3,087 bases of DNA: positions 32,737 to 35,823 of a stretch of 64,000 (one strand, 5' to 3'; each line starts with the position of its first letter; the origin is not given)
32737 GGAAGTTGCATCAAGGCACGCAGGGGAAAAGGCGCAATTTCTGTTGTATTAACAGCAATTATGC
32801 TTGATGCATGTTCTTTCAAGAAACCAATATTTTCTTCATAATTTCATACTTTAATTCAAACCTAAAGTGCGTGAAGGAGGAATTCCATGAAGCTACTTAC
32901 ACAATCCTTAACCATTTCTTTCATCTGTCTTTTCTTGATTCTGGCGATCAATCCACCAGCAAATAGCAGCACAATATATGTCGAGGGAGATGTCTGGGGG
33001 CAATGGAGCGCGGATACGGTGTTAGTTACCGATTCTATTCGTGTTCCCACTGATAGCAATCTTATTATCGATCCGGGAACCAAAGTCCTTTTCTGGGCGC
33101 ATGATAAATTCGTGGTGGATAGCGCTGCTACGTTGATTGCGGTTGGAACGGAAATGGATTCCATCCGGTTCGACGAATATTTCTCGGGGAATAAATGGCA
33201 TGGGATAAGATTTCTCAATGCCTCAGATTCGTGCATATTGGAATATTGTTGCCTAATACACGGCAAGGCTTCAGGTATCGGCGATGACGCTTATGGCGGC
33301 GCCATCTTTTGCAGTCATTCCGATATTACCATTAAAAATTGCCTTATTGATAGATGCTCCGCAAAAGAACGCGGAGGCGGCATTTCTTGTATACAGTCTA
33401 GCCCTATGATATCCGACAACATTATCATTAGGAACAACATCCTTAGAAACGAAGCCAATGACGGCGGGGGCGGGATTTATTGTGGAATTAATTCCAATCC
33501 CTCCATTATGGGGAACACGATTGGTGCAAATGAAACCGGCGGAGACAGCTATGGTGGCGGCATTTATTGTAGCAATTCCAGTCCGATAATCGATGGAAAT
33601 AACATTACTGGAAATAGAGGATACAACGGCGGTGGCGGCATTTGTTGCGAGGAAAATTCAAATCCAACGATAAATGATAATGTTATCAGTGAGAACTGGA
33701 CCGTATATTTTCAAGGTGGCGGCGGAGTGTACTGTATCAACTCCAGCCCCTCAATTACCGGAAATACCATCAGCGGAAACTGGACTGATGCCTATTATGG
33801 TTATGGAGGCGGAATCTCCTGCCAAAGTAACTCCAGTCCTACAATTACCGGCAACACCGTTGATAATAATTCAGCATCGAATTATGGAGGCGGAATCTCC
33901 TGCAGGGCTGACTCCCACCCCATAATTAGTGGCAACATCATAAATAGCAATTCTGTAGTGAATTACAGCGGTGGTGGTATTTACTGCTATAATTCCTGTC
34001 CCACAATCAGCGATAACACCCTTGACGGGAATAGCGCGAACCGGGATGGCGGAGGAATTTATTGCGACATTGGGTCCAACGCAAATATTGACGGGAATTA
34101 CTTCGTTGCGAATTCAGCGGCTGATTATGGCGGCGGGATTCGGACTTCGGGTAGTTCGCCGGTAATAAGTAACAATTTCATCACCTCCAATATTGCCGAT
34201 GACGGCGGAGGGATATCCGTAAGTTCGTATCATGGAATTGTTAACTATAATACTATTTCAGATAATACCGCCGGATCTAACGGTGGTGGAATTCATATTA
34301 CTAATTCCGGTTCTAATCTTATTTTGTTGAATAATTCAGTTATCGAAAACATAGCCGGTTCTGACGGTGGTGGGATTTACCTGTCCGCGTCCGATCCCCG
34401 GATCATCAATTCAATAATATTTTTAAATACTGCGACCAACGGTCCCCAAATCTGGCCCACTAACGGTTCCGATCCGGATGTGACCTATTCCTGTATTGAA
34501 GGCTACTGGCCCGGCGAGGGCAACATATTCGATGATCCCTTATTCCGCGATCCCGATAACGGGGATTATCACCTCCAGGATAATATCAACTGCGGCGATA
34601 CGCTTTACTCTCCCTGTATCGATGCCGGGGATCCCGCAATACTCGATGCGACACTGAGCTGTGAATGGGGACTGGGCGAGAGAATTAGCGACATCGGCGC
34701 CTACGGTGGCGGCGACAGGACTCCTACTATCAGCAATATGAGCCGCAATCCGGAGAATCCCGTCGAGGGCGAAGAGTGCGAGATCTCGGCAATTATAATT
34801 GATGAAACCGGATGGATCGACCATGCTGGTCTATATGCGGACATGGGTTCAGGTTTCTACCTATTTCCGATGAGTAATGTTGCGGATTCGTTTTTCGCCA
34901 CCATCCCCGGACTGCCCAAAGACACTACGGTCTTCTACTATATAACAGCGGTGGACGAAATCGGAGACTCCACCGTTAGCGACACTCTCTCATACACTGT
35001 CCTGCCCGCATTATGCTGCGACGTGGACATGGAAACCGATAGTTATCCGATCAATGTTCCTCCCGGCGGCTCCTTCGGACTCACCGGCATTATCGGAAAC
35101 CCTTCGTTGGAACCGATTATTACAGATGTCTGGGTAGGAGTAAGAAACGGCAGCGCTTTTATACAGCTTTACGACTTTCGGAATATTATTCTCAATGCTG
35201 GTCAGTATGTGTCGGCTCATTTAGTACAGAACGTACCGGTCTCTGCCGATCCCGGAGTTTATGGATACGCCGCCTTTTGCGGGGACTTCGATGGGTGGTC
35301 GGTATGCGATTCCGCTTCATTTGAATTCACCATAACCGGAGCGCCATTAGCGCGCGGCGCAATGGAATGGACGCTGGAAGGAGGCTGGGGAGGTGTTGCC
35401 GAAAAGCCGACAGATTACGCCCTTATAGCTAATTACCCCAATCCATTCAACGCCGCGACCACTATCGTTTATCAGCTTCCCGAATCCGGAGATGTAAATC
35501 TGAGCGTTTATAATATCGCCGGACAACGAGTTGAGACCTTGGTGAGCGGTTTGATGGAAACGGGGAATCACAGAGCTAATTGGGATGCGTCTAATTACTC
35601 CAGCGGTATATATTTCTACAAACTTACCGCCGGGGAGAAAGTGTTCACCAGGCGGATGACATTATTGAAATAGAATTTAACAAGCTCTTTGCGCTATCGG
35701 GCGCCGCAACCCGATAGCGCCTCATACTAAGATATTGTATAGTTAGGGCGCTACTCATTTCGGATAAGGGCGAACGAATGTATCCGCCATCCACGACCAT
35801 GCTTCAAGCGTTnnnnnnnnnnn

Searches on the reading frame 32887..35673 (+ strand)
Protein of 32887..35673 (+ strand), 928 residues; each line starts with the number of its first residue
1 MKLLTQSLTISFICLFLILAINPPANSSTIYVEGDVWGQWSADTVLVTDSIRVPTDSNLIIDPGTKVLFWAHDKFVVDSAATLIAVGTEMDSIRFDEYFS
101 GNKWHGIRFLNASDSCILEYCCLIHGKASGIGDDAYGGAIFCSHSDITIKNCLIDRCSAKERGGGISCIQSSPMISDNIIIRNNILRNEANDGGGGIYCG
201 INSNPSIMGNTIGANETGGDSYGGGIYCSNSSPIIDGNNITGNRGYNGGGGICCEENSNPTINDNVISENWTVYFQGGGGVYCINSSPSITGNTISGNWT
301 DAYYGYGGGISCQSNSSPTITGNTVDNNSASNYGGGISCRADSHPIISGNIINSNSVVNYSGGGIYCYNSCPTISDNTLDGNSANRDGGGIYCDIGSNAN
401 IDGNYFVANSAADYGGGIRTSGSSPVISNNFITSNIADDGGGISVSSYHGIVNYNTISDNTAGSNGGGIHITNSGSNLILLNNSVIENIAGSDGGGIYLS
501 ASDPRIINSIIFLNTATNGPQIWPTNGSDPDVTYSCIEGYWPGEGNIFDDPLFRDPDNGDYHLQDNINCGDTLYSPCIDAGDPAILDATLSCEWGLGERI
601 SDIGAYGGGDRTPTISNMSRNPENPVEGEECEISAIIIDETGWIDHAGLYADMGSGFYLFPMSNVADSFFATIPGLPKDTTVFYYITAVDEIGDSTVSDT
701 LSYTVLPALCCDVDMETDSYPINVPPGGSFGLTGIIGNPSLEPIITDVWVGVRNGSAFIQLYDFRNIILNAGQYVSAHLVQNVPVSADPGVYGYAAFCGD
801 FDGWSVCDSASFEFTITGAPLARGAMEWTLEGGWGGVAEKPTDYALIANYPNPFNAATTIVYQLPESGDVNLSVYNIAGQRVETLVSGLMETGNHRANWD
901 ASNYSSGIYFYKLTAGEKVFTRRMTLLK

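Call 63: search_protein_families(library=pfam, proteins=[window:32887-35673:+], max_evalue=0.001)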
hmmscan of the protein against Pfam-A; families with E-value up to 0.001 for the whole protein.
window:32887-35673:+ (928 aa): 5 families
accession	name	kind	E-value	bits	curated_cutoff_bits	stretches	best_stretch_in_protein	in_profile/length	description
PF13229.12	Beta_helix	-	2.5e-28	99.1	25.9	3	225-404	2-156/158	Right handed beta helix region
PF05048.19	NosD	-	1.4e-16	61.1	23.6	2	222-410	15-173/212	Periplasmic copper-binding protein (NosD)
PF18962.6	Por_Secre_tail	-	3.9e-11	43.5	27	1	850-923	2-72/75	Secretion system C-terminal sorting domain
PF02415.23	Chlam_PMP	-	7.6e-06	26.1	20.6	0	378-393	3-18/19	Chlamydia polymorphic membrane protein (Chlamydia_PMP) repeat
PF13860.13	FlgD_ig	-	3.7e-05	24.1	27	1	859-915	13-75/79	FlgD Ig-like domain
